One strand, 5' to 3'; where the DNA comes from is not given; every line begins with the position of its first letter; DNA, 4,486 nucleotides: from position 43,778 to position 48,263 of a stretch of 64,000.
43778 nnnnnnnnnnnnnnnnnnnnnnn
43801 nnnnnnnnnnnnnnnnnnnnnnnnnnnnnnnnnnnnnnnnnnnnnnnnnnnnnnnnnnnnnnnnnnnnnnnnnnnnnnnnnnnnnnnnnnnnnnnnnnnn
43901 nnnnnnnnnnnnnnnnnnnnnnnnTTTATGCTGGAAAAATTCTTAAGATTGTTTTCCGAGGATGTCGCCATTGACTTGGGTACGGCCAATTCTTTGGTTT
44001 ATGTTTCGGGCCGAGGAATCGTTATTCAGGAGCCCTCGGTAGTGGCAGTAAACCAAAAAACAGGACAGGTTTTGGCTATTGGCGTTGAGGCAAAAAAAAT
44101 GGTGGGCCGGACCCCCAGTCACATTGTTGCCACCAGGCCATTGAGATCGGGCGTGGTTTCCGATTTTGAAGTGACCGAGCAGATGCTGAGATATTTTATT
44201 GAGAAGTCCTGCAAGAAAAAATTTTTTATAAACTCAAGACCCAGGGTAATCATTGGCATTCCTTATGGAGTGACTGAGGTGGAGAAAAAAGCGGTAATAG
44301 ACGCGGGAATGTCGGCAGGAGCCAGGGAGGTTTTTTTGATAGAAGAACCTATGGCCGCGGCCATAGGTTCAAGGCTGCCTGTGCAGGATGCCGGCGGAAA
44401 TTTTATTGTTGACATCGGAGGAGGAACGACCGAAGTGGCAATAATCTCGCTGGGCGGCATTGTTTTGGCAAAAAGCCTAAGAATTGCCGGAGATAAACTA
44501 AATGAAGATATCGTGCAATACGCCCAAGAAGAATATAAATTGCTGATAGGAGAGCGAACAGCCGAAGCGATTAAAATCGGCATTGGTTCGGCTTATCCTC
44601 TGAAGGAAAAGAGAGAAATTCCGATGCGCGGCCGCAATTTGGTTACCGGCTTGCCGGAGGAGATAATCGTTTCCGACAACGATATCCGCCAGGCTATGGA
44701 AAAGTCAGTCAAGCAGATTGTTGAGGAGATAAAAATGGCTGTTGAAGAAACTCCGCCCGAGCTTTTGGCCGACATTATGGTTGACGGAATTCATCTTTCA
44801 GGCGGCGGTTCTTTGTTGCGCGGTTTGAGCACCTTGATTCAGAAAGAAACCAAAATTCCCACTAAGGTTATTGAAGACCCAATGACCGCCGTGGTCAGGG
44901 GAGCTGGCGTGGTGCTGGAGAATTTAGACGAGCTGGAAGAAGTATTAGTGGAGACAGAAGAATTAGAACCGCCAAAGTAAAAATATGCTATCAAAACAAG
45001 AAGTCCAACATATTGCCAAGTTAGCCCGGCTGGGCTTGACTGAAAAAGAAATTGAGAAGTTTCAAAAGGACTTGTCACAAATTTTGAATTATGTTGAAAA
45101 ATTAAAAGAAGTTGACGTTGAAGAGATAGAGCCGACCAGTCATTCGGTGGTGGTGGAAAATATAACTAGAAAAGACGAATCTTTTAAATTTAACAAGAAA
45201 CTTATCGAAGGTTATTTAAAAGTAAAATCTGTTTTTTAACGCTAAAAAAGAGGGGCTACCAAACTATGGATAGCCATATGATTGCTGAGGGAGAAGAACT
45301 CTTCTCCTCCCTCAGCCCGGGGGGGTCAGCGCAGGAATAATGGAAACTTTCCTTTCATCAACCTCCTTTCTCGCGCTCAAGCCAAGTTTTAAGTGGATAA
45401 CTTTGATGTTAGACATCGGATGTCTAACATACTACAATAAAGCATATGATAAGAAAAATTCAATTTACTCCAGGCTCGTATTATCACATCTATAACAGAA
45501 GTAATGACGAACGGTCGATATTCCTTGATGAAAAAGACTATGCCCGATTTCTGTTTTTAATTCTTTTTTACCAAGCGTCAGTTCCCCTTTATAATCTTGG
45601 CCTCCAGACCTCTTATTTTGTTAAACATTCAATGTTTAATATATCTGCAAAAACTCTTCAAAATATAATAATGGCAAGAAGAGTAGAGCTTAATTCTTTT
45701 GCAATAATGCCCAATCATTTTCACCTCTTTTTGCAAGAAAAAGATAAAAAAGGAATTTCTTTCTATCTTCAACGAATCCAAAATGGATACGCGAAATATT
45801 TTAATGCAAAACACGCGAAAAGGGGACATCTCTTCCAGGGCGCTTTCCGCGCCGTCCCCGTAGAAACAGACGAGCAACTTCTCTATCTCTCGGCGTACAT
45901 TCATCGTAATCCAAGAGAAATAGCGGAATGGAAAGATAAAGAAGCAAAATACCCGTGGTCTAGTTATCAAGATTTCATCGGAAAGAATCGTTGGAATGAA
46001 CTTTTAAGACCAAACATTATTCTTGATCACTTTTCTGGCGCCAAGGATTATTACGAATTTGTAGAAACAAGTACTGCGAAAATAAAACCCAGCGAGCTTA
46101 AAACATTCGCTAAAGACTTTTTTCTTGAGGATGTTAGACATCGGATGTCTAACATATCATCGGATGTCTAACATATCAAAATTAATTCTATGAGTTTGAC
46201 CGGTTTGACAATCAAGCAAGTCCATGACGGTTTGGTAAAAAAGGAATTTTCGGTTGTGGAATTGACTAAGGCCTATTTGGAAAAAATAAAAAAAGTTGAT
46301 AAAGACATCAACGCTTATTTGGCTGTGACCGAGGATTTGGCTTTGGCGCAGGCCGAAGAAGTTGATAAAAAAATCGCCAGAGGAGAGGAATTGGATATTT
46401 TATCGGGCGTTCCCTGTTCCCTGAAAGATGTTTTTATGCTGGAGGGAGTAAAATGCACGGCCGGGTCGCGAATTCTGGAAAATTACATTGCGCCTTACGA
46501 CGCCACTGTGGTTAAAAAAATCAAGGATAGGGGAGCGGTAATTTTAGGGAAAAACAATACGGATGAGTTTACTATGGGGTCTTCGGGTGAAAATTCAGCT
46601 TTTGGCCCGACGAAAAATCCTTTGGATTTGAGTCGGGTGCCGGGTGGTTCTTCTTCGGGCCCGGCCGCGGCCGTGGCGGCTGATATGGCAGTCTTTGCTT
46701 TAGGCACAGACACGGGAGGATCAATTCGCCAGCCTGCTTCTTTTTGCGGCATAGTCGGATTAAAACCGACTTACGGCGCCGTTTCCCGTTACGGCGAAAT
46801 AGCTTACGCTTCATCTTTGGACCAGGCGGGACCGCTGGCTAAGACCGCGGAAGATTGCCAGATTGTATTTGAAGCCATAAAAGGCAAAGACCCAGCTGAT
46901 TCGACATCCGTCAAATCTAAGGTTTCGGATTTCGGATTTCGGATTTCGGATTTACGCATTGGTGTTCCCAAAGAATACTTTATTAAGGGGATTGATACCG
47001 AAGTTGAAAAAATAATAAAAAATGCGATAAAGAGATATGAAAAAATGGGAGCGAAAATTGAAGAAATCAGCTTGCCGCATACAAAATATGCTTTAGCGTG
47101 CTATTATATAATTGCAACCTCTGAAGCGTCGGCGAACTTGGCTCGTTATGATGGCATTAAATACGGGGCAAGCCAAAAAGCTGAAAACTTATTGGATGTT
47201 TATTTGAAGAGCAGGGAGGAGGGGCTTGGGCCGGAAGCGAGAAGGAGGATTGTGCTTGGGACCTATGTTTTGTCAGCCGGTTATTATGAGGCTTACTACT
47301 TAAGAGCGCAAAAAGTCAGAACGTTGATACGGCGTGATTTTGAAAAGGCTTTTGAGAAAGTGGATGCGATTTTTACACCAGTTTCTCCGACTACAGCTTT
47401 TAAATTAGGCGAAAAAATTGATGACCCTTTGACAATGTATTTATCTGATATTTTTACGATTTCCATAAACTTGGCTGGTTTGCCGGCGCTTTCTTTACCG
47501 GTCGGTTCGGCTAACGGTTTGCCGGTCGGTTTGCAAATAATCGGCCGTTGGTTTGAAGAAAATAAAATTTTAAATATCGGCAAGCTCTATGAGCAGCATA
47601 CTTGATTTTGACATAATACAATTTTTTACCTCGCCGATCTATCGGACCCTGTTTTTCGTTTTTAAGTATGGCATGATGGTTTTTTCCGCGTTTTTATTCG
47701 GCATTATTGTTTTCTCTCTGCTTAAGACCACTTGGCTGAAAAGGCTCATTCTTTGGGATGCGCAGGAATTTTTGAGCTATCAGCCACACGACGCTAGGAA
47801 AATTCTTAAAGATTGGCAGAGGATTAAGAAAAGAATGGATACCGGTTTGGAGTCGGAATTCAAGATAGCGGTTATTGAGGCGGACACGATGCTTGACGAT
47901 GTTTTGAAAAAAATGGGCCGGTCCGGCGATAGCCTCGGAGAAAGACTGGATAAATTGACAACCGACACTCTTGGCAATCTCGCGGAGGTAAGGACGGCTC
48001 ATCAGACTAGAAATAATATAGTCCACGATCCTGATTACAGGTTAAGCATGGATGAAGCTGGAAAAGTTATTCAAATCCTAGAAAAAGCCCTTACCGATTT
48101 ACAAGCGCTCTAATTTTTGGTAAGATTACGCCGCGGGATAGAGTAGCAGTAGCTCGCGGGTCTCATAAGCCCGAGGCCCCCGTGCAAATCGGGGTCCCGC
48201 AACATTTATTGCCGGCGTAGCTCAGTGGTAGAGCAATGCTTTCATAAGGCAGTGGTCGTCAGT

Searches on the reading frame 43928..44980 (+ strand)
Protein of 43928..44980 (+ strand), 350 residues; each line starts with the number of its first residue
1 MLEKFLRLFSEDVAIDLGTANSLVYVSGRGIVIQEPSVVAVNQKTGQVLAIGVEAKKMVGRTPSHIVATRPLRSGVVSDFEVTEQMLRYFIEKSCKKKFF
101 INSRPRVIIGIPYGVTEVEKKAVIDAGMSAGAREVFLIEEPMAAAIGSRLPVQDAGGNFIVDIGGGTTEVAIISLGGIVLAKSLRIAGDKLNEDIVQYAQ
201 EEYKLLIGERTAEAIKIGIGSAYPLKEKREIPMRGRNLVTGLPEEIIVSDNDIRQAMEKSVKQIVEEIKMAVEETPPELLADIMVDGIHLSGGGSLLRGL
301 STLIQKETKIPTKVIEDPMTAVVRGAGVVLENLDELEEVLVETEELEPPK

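Call 34: search_protein_families(library=pfam, proteins=[window:43928-44980:+], max_evalue=0.001)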
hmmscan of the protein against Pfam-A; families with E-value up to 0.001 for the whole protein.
window:43928-44980:+ (350 aa): 5 families
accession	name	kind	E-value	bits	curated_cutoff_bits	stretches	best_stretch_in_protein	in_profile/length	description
PF06723.19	MreB_Mbl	-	3.3e-135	450.6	27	1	11-337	2-326/327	MreB/Mbl protein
PF14450.12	FtsA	-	3.7e-11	43.9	31.8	1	160-322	2-124/127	Cell division protein FtsA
PF00022.25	Actin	-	1.4e-09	37.5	27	1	36-201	31-189/410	Actin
PF00012.26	HSP70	-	3.2e-08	32.7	20.6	1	106-204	135-239/599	Hsp70 protein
PF11104.14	PilM_2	-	4.5e-08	32.8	27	1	281-324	271-313/340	Type IV pilus assembly protein PilM;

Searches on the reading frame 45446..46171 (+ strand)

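Call 34: search_protein_families(library=pfam, proteins=[window:45446-46171:+], max_evalue=0.001)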
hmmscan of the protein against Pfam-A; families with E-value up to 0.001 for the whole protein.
window:45446-46171:+ (241 aa): 1 family
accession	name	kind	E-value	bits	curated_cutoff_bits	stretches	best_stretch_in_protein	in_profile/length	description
PF01797.21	Y1_Tnp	-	2.9e-10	40.8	23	1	67-155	28-121/121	Transposase IS200 like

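Call 62: search_protein_families(library=ncbifam, proteins=[window:45446-46171:+], max_evalue=0.01)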
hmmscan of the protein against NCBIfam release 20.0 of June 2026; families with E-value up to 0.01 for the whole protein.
window:45446-46171:+ (241 aa): 1 family
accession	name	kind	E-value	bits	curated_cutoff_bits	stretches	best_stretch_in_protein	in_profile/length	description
NF047646.1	REP_Tyr_transpos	equivalog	2.9e-10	40.2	80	1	57-172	24-146/146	REP-associated tyrosine transposase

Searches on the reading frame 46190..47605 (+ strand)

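Call 34: search_protein_families(library=pfam, proteins=[window:46190-47605:+], max_evalue=0.001)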
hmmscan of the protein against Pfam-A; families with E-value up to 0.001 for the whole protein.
window:46190-47605:+ (471 aa): 1 family
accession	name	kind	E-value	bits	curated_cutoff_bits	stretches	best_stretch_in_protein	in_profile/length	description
PF01425.27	Amidase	-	1.6e-154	515.7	27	1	24-461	1-445/445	Amidase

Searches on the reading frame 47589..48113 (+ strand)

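Call 34: search_protein_families(library=pfam, proteins=[window:47589-48113:+], max_evalue=0.001)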
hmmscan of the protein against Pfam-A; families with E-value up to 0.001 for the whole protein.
window:47589-48113:+ (174 aa): 0 families

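Call 48: search_protein_families(library=pfam, proteins=[window:47589-48113:+], max_evalue=0.1)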
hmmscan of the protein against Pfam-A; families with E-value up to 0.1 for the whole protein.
window:47589-48113:+ (174 aa): 0 families

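Call 62: search_protein_families(library=ncbifam, proteins=[window:47589-48113:+], max_evalue=0.01)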
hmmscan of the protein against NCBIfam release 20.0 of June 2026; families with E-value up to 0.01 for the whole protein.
window:47589-48113:+ (174 aa): 1 family
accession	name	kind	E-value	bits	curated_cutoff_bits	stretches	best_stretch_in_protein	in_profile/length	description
NF003139.0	PRK04051.1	equivalog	0.0023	17.8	138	1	55-146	41-127/179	30S ribosomal protein S4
